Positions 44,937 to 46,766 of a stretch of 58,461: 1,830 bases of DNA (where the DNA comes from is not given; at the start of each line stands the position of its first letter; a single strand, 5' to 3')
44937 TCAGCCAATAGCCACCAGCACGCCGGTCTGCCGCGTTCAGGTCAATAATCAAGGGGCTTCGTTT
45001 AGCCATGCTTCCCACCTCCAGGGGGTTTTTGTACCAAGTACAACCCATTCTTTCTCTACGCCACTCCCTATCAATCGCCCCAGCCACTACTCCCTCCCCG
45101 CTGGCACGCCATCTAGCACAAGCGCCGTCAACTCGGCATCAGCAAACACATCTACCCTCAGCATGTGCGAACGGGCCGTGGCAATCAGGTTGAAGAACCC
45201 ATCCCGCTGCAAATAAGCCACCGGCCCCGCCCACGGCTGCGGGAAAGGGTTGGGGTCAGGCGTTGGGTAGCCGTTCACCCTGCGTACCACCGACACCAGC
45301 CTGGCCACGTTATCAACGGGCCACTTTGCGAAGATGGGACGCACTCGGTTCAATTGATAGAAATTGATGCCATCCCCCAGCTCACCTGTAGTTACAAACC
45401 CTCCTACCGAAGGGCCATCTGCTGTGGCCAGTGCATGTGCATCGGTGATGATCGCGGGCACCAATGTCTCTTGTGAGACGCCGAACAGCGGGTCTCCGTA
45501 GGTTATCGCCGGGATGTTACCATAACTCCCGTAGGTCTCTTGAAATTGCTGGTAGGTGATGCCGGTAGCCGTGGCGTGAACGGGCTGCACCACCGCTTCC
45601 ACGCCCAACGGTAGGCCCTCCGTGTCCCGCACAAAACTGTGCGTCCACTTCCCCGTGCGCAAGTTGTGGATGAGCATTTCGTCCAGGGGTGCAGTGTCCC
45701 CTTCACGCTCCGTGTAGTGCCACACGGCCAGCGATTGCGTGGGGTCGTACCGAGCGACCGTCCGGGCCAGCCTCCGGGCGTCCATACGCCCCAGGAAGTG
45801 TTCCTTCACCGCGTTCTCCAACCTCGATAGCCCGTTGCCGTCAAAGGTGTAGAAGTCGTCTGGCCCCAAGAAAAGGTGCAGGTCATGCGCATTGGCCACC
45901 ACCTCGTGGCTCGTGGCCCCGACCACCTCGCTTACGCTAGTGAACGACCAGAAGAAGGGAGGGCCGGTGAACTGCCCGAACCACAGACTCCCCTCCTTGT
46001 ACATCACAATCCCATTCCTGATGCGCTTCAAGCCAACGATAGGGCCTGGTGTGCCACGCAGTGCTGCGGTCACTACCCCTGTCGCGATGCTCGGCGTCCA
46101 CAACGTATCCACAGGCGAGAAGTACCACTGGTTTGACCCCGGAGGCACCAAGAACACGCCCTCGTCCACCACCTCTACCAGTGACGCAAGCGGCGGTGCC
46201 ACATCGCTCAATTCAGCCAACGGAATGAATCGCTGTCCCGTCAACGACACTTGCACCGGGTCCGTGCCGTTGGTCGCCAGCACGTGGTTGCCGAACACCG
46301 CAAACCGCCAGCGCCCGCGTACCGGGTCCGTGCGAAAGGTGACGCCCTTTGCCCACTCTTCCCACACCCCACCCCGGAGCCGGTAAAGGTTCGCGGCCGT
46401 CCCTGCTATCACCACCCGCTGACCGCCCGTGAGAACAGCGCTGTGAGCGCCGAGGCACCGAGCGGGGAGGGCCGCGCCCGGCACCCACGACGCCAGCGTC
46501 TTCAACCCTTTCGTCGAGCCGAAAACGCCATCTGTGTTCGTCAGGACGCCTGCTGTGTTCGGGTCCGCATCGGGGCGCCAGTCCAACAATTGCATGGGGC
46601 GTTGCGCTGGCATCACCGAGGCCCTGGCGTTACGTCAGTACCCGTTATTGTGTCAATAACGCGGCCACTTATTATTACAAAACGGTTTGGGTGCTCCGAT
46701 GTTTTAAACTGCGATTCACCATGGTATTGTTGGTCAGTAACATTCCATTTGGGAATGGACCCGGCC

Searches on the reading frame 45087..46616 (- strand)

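Call 79: search_protein_families(library=phrogs, proteins=[window:45087-46616:-], max_evalue=0.00001)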
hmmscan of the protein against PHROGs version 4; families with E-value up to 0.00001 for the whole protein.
window:45087-46616:- (509 aa): 1 family
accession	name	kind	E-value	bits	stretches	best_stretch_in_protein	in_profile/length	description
phrog_3287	-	head and packaging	1.4e-28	101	2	170-417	187-436/524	virion structural protein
